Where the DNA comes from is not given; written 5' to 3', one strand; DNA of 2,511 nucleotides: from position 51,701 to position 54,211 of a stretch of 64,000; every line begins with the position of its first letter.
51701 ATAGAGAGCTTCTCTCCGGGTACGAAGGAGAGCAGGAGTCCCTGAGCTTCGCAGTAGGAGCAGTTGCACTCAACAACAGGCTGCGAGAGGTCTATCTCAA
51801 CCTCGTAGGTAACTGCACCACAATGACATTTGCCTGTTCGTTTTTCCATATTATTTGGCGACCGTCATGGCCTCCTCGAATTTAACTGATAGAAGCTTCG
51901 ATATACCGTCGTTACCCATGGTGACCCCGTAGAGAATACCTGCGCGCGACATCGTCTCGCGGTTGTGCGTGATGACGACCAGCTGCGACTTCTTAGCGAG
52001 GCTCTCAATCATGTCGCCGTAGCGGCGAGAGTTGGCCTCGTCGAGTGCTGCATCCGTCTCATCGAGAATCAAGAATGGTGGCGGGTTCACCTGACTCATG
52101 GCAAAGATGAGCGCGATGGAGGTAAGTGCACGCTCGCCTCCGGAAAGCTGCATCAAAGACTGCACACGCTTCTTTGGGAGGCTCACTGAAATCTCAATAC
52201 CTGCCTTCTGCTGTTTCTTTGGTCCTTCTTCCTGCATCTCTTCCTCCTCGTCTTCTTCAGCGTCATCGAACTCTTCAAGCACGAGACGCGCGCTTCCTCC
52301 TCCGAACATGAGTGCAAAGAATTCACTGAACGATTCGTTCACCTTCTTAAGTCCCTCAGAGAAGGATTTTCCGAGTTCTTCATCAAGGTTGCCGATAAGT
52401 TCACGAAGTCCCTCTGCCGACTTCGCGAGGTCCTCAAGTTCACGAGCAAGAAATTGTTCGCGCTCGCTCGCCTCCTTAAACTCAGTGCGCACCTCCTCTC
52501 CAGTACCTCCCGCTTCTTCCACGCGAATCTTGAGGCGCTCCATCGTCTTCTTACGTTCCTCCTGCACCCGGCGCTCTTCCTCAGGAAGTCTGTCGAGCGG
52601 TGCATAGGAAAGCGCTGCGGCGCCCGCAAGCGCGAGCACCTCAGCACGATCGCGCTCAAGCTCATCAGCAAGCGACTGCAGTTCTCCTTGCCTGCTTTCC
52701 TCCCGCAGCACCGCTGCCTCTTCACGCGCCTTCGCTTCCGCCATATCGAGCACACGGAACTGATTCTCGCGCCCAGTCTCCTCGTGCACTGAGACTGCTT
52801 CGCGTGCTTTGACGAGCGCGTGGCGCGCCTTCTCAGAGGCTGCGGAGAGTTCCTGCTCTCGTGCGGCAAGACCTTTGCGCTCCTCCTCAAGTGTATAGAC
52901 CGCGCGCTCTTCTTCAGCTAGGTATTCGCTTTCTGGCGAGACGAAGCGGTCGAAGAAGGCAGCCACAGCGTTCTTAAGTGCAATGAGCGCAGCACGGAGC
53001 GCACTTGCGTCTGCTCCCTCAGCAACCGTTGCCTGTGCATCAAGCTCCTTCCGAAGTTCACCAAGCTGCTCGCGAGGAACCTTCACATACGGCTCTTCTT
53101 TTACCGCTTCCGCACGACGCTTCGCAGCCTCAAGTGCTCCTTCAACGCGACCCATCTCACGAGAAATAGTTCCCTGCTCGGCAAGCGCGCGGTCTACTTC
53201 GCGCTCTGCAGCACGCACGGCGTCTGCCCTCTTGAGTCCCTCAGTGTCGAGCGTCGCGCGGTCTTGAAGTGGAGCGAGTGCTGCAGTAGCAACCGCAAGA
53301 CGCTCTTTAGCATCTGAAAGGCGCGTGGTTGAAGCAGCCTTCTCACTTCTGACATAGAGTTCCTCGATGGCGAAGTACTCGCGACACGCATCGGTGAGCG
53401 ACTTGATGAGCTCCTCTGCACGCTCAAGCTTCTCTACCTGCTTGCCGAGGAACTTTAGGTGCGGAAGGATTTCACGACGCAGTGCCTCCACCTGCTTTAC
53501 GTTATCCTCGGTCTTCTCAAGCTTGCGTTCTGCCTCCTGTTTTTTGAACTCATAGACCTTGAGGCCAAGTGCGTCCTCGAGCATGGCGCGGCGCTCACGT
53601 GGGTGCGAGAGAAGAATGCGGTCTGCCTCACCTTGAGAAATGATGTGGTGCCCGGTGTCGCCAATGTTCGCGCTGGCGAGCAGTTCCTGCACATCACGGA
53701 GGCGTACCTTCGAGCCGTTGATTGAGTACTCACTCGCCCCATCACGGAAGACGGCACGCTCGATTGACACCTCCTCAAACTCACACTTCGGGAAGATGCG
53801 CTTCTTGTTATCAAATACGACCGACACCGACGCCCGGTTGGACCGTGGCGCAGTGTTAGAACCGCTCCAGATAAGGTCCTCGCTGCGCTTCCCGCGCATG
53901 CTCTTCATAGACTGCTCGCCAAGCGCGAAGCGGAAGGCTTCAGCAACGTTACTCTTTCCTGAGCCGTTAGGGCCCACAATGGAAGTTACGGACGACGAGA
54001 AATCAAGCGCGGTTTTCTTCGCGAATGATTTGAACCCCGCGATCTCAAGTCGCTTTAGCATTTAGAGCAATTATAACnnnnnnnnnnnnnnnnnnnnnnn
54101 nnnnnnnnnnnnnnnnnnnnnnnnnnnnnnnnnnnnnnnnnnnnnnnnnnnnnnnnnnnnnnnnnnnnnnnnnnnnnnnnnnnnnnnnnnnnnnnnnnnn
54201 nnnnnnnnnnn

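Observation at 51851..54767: Hinge-less short SMC in the conserved rnc-smc position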

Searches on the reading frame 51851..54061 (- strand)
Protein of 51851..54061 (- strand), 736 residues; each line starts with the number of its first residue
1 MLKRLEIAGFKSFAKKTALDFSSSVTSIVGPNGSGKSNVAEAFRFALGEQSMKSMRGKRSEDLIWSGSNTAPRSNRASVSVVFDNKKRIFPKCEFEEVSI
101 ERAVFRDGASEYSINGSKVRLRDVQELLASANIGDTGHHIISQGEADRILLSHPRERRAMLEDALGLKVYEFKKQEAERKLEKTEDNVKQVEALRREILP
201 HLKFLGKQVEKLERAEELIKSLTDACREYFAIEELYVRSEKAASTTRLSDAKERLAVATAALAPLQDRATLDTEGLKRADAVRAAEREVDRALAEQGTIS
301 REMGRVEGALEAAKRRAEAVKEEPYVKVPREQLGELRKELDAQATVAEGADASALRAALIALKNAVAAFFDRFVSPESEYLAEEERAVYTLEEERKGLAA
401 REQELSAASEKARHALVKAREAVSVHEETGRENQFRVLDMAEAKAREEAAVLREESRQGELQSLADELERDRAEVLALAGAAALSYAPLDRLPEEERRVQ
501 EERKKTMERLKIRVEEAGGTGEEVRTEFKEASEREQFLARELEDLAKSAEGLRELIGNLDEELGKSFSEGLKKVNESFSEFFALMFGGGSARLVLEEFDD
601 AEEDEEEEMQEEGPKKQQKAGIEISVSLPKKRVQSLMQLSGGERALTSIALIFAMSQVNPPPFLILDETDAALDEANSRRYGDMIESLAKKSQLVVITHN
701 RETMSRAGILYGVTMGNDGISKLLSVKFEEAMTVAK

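Call 3: search_protein_families(library=pfam, proteins=[window:51851-54061:-], max_evalue=1)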
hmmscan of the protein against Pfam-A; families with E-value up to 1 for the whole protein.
window:51851-54061:- (736 aa): 13 families
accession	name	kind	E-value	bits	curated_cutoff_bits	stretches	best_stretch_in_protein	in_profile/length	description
PF02463.25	SMC_N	-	8.3e-69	231.8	40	1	1-721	1-219/220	RecF/RecN/SMC N terminal domain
PF13476.12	AAA_23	-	6.6e-20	73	27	1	4-199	1-197/201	AAA domain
PF13304.12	AAA_21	-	4.6e-12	47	27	2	25-76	1-55/304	AAA domain, putative AbiEii toxin, Type IV TA system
PF13175.12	AAA_15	-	5.2e-11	43.2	32.1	1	1-234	1-191/374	AAA ATPase domain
PF00005.33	ABC_tran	-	3.9e-10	40.9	25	2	24-151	12-119/137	ABC transporter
PF13555.12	AAA_29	-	0.00062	19.9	27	1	2-44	1-43/61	P-loop containing region of AAA domain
PF15525.12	DUF4652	-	0.0015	18.8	23.3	1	673-727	100-154/194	Domain of unknown function (DUF4652)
PF13558.12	SbcC_Walker_B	-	0.016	15.9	27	1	633-685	27-88/90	SbcC/RAD50-like, Walker B motif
PF13401.12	AAA_22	-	0.052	14.3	27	0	23-78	5-33/130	AAA domain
PF21263.2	Acyl-CoA-dh_C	-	0.057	14.2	27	1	207-247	16-56/96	Acyl-CoA dehydrogenase, C-terminal domain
PF00004.35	AAA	-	0.067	14.1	21.2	0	28-48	3-23/131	ATPase family associated with various cellular activities (AAA)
PF07728.20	AAA_5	-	0.088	13.2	22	1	28-59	4-35/139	AAA domain (dynein-related subfamily)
PF13191.12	AAA_16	-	0.7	10.8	32.6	1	22-53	23-54/167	AAA ATPase domain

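Call 4: search_protein_families(library=ncbifam, proteins=[window:51851-54061:-], max_evalue=1)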
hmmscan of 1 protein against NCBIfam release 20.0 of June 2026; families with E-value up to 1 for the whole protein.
window:51851-54061:- (736 aa): 99 families (the best 25 are shown)
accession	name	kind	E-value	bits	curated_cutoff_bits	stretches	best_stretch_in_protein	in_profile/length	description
TIGR02168.1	SMC_prok_B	equivalog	1.3e-160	536.5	567.35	2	2-475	2-479/1181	chromosome segregation protein SMC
TIGR02169.1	SMC_prok_A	equivalog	2.8e-91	306.8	729.4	2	2-341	2-333/1165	chromosome segregation protein SMC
TIGR00634.1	recN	equivalog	2e-15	56.8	407.85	2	1-321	1-314/563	DNA repair protein RecN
NF003034.1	PRK03918.1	equivalog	1.9e-13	49.3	700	2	2-171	3-161/878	DNA double-strand break repair ATPase Rad50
NF002244.0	PRK01156.1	equivalog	1.3e-12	46.7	847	2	634-715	797-884/895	DNA double-strand break repair ATPase Rad50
NF002572.0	PRK02224.1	equivalog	2e-12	46.2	1087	2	2-169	3-163/888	DNA double-strand break repair ATPase Rad50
NF041034.1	Rad50_Sulf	equivalog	7.4e-12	44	1000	3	3-89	4-79/872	DNA double-strand break repair ATPase Rad50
TIGR04520.1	ECF_ATPase_1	equivalog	7.4e-11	42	315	2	625-708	123-204/269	energy-coupling factor transporter ATPase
TIGR04521.1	ECF_ATPase_2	equivalog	9.5e-11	41.3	330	1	626-705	131-209/279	energy-coupling factor transporter ATPase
NF008121.0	PRK10869.1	equivalog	1.3e-10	40.5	418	2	1-200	1-191/553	DNA repair protein RecN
TIGR00972.1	3a0107s01c2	equivalog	1.6e-10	40.7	343.2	2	630-706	136-208/248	phosphate ABC transporter ATP-binding protein PstB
NF045780.1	TrlF_fam_ATP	equivalog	1.6e-10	40.4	350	1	8-666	296-849/944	TrlF family AAA-like ATPase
TIGR01166.1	cbiO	subfamily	5.4e-10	39.1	211.8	2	628-699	117-185/190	cobalt ABC transporter, ATP-binding protein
NF045487.1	ASRP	equivalog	1.1e-09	37.5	300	3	391-699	322-590/593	archaea-specific SMC-related protein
TIGR00611.2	recf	equivalog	1.6e-09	37.4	172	1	2-84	1-73/339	DNA replication/repair protein RecF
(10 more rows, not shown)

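Call 5: search_solved_structures(query=window:51851-54061:-, max_evalue=0.01, show_alignments=2)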
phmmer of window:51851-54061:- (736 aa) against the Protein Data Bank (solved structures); distinct sequences matched with E-value up to 0.01: 146 (the best 60 are shown).
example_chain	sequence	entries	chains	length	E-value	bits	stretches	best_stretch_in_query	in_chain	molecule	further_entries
5xg3_A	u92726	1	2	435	8.8e-92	311.8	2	2-200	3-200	Chromosome partition protein Smc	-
3zgx_A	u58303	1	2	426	9.8e-91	308.4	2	2-201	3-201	CHROMOSOME PARTITION PROTEIN SMC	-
5h68_A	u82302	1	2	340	1.4e-76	261.6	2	2-167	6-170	Chromosome partition protein Smc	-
5xns_A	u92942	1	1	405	1.4e-68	235.2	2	2-198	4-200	Chromosome partition protein Smc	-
5xei_A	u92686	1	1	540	3.2e-65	224.1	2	2-207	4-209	Chromosome partition protein Smc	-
4i99_A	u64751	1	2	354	9e-64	219.3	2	2-193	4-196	Chromosome partition protein Smc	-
1e69_A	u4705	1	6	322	1.9e-59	205.1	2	2-158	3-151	CHROMOSOME SEGREGATION SMC PROTEIN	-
5h66_A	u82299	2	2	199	7.8e-51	176.6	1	2-197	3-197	Chromosome partition protein Smc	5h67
6qj0_A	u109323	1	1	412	1.3e-47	165.9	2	4-206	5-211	Structural maintenance of chromosomes protein,Structural maintenance of chromosomes protei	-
6qj1_A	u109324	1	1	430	2.3e-46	161.8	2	4-207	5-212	Structural maintenance of chromosomes protein,Structural maintenance of chromosomes protei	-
8roh_A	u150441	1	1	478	4.5e-43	150.9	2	524-717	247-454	Structural maintenance of chromosomes protein 3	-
8roj_A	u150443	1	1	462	1.3e-42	149.4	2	526-717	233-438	Structural maintenance of chromosomes protein 3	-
8p0a_B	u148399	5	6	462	2.7e-42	148.3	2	2-218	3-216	Structural maintenance of chromosomes protein 3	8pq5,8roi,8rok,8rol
4ux3_A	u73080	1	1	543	3.1e-39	138.2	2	515-732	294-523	STRUCTURAL MAINTENANCE OF CHROMOSOMES PROTEIN 3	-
9f5w_A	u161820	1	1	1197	1.1e-38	136.5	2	3-467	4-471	Structural maintenance of chromosomes protein 2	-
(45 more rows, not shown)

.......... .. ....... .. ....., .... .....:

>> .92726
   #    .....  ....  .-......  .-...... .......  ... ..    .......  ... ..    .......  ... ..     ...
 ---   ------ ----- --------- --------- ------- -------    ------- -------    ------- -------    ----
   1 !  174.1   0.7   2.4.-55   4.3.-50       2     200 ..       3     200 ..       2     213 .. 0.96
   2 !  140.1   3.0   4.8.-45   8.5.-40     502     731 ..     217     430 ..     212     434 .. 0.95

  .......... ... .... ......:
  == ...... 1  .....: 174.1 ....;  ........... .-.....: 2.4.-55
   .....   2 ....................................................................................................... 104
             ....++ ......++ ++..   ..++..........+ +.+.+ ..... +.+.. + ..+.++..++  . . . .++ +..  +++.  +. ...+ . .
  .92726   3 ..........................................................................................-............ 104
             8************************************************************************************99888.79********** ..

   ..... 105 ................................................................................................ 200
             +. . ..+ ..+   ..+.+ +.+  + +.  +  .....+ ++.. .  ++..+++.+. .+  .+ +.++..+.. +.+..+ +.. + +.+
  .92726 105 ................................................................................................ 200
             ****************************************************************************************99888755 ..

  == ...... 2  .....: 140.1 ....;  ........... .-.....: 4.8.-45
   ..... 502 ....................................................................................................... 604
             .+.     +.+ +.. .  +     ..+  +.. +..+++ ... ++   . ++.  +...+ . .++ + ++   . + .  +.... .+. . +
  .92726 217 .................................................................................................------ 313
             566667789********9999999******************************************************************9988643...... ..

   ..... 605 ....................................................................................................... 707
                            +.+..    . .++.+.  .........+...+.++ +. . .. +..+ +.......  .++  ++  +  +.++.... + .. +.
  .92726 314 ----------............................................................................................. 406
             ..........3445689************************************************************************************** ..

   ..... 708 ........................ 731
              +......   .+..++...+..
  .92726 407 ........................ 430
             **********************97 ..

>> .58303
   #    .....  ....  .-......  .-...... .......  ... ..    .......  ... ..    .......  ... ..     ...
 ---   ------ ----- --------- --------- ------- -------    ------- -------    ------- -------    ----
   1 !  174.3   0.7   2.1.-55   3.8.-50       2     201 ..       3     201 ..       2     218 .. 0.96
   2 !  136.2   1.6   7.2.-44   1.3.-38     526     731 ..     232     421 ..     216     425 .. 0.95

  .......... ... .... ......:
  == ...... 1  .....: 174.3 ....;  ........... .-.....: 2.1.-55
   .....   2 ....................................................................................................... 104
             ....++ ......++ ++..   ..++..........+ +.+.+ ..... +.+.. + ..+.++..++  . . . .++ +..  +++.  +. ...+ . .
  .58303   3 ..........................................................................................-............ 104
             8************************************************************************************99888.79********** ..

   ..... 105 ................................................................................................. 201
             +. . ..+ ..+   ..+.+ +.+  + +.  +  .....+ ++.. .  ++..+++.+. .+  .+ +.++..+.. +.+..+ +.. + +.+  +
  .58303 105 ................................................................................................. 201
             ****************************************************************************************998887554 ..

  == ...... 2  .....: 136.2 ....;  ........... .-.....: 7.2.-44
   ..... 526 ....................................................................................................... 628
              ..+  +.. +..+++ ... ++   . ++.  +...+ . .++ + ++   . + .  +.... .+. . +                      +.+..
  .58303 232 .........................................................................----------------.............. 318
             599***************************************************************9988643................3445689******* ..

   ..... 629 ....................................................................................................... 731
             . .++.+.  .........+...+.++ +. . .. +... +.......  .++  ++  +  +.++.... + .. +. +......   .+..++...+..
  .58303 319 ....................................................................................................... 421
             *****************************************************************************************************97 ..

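Call 6: find_homologous_proteins(query=window:51851-54061:-, max_evalue=1e-10)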
Query window:51851-54061:- (736 aa): 7716 proteins with E <= 1e-10 among 8000 candidates; the best 120 are listed.
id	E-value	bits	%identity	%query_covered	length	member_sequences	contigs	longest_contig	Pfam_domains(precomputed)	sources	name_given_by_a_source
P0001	0.0e+0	1491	98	100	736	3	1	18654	PF00005.34,PF13175.13,PF13476.13,PF02463.26,PF13304.13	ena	-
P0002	0.0e+0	1489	98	100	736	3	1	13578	PF00005.34,PF13175.13,PF13476.13,PF02463.26,PF13304.13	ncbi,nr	ncbi:MAG: AAA family ATPase [Candidatus Pacebacteria bacterium]|nr:AAA family ATPase [Candidatus Pac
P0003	0.0e+0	1281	84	100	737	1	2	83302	PF00005.34,PF13175.13,PF13476.13,PF02463.26,PF13304.13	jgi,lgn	-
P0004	0.0e+0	1230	81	100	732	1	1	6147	PF00005.34,PF13175.13,PF13476.13,PF02463.26,PF13304.13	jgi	-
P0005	0.0e+0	1223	81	100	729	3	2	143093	PF00005.34,PF13175.13,PF13476.13,PF02463.26,PF13304.13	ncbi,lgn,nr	ncbi:AAA family ATPase [Patescibacteria group bacterium]|nr:AAA family ATPase [Patescibacteria group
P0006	0.0e+0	1116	73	100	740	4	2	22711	PF00005.34,PF13175.13,PF13476.13,PF02463.26,PF13304.13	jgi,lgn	jgi:chromosome segregation protein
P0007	0.0e+0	1106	74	100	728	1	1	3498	PF00005.34,PF13175.13,PF13476.13,PF02463.26,PF13304.13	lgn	-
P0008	0.0e+0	1104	73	100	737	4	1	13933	PF00005.34,PF13175.13,PF13476.13,PF02463.26,PF13304.13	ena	-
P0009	0.0e+0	1100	73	100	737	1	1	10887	PF00005.34,PF13175.13,PF13476.13,PF02463.26,PF13304.13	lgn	-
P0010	0.0e+0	1097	72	100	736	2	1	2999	PF00005.34,PF13175.13,PF13476.13,PF02463.26,PF13304.13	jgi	jgi:chromosome segregation protein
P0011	0.0e+0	1097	73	100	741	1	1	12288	PF00005.34,PF13175.13,PF13476.13,PF02463.26,PF13304.13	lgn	-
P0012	0.0e+0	1095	74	100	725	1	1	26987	PF00005.34,PF13175.13,PF13476.13,PF02463.26,PF13304.13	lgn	-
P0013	0.0e+0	1095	72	100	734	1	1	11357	PF00005.34,PF13175.13,PF13476.13,PF02463.26,PF13304.13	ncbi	-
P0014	0.0e+0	1095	72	100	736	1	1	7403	PF00005.34,PF13175.13,PF13476.13,PF02463.26,PF13304.13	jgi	jgi:chromosome segregation protein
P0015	0.0e+0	1093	72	100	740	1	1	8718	PF00005.34,PF13175.13,PF13476.13,PF02463.26,PF13304.13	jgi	jgi:chromosome segregation protein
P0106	0.0e+0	1050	69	100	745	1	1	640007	PF00005.34,PF13175.13,PF13476.13,PF02463.26,PF13304.13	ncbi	ncbi:MAG: AAA family ATPase [Patescibacteria group bacterium]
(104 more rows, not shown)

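Call 13: find_encoding_contigs(protein=P0106, flank=10000, max_places=2)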
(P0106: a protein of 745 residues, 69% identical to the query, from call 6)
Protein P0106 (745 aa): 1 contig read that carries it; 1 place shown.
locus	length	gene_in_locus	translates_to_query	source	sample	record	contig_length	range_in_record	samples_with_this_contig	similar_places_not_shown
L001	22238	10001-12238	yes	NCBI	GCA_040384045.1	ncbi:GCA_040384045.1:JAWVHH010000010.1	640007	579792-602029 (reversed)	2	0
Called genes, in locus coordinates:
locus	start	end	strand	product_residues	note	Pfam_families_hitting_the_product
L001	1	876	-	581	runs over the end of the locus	PF07973:tRNA_SAD (weak), PF00587:tRNA-synt_2b, PF03129:HGTP_anticodon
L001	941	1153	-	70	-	-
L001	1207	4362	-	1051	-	PF02811:PHP, PF07733:DNA_pol3_alpha, PF17657:DNA_pol3_finger, PF14579:HHH_6, PF01336:tRNA_anti-codon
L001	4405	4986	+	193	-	PF01351:RNase_HII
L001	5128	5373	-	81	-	-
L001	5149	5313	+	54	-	-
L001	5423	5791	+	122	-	PF01783:Ribosomal_L32p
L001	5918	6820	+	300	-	PF01029:NusB, PF00293:NUDIX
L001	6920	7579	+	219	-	PF00293:NUDIX (faint)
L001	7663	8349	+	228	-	PF22935:RM44_endonuclase, PF14622:Ribonucleas_3_3, PF00636:Ribonuclease_3, PF00035:dsrm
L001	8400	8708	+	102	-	-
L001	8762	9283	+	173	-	-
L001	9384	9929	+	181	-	-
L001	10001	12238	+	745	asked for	PF00005:ABC_tran (faint), PF02463:SMC_N, PF13175:AAA_15, PF13476:AAA_23, PF13304:AAA_21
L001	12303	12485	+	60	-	-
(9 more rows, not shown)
